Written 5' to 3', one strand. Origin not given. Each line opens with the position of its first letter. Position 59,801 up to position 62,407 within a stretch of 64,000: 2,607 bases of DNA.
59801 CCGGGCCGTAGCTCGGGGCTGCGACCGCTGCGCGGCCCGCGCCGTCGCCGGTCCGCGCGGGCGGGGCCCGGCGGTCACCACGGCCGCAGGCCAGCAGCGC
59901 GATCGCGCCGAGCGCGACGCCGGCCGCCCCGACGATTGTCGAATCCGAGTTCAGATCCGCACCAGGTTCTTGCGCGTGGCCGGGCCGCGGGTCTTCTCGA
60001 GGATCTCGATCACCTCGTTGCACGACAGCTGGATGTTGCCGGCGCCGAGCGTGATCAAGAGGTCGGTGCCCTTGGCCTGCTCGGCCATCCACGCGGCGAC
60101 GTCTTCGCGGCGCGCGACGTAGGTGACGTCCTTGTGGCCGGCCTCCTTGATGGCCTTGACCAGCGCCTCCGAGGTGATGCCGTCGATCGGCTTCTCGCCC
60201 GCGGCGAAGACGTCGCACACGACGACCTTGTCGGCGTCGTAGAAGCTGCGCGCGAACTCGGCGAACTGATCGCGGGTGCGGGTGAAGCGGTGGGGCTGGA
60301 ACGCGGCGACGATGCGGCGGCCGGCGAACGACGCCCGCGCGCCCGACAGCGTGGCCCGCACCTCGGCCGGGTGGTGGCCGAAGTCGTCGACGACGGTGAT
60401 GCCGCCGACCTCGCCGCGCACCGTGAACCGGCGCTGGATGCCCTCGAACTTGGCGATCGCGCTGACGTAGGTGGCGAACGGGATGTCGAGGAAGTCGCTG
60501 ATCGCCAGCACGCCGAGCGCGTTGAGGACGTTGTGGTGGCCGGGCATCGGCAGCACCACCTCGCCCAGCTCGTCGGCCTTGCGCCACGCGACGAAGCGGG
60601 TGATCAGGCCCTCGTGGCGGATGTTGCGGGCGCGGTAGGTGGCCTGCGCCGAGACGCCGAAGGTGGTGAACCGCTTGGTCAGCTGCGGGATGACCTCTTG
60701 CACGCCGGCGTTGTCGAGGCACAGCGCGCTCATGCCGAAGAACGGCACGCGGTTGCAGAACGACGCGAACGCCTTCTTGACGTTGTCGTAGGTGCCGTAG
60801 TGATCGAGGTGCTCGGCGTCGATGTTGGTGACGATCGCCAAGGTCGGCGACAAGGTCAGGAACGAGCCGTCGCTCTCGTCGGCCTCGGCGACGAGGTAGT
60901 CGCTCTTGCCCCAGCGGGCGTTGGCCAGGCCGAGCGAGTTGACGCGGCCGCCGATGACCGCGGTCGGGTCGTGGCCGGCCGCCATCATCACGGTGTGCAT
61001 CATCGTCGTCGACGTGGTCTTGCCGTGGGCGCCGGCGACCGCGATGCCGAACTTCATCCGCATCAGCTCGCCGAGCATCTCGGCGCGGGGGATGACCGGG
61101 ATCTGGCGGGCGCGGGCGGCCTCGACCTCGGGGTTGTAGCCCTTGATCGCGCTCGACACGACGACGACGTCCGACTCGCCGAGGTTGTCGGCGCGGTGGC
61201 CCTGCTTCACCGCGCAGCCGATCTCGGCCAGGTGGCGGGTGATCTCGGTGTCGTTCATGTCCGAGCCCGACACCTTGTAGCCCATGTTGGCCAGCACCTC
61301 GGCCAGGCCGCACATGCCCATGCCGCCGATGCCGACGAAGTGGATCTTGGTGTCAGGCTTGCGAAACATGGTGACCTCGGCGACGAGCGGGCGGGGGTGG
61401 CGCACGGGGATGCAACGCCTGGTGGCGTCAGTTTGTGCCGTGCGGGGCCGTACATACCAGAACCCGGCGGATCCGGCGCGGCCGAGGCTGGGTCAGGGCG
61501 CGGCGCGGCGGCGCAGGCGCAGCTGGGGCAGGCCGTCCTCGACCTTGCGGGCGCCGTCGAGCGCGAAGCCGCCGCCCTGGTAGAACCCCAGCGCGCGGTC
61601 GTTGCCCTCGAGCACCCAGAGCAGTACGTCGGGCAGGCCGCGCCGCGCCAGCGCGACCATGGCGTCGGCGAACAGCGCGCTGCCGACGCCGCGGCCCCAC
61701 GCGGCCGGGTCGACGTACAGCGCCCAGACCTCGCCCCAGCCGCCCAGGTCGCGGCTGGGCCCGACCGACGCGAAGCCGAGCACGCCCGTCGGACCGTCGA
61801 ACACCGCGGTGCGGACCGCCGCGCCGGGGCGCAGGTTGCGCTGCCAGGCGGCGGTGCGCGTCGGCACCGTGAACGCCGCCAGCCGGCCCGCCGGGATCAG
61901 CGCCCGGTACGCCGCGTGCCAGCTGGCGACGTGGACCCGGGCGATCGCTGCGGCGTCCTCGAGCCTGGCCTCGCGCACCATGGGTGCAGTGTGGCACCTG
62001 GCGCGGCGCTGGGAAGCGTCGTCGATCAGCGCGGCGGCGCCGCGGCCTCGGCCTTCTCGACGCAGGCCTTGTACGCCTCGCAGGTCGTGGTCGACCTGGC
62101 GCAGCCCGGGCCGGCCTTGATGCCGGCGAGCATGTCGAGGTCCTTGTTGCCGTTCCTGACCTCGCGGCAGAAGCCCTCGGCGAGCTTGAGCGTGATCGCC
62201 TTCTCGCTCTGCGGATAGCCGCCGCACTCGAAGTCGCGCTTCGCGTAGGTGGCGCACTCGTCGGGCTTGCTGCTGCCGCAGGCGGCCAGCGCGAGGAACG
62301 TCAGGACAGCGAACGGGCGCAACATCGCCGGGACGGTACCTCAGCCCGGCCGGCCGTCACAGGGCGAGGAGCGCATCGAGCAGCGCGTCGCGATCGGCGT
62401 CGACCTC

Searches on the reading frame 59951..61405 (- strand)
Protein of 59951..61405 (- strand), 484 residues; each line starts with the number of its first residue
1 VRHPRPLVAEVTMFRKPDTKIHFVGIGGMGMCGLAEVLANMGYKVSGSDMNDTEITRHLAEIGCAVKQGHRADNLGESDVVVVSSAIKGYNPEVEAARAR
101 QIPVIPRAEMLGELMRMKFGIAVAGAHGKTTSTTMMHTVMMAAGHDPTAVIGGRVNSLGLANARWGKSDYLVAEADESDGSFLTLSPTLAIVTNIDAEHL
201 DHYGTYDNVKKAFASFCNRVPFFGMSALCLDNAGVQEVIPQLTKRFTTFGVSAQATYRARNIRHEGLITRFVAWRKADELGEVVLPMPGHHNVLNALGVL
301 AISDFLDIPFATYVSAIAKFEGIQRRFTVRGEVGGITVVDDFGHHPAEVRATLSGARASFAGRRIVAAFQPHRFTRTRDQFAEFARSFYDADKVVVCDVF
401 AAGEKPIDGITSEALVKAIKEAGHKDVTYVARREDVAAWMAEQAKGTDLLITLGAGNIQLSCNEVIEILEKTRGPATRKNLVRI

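Call 9: search_protein_families(library=pfam, proteins=[window:59951-61405:-], max_evalue=0.001)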
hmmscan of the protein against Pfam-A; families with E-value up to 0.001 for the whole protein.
window:59951-61405:- (484 aa): 4 families
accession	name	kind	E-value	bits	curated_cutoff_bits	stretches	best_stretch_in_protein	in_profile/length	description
PF01225.30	Mur_ligase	-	3.7e-29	101.4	21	1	20-117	1-93/95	Mur ligase family, catalytic domain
PF08245.18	Mur_ligase_M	-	2.6e-23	83.5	24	1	123-302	1-199/200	Mur ligase middle domain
PF02875.26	Mur_ligase_C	-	1.5e-22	81.2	28.4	1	325-456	1-127/127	Mur ligase, glutamate ligase domain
PF03807.23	F420_oxidored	-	0.00041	21.3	21.6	0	20-90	1-72/94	NADP oxidoreductase coenzyme F420-dependent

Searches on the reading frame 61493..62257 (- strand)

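Call 33: search_protein_families(library=pfam, proteins=[window:61493-62257:-], max_evalue=0.001)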
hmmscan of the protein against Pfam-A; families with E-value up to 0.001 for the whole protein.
window:61493-62257:- (254 aa): 4 families
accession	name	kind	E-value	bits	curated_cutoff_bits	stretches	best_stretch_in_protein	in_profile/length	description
PF00583.31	Acetyltransf_1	-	2.4e-12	47.6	20.7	1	143-227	32-113/116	Acetyltransferase (GNAT) family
PF13508.13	Acetyltransf_7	-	3e-09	37.6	27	1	157-231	12-82/84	Acetyltransferase (GNAT) domain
PF08445.16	FR47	-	8.3e-05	22.9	22.1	1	175-234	22-80/86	FR47-like protein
PF13673.13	Acetyltransf_10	-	0.00027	21.4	23.6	1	170-249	52-125/128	Acetyltransferase (GNAT) domain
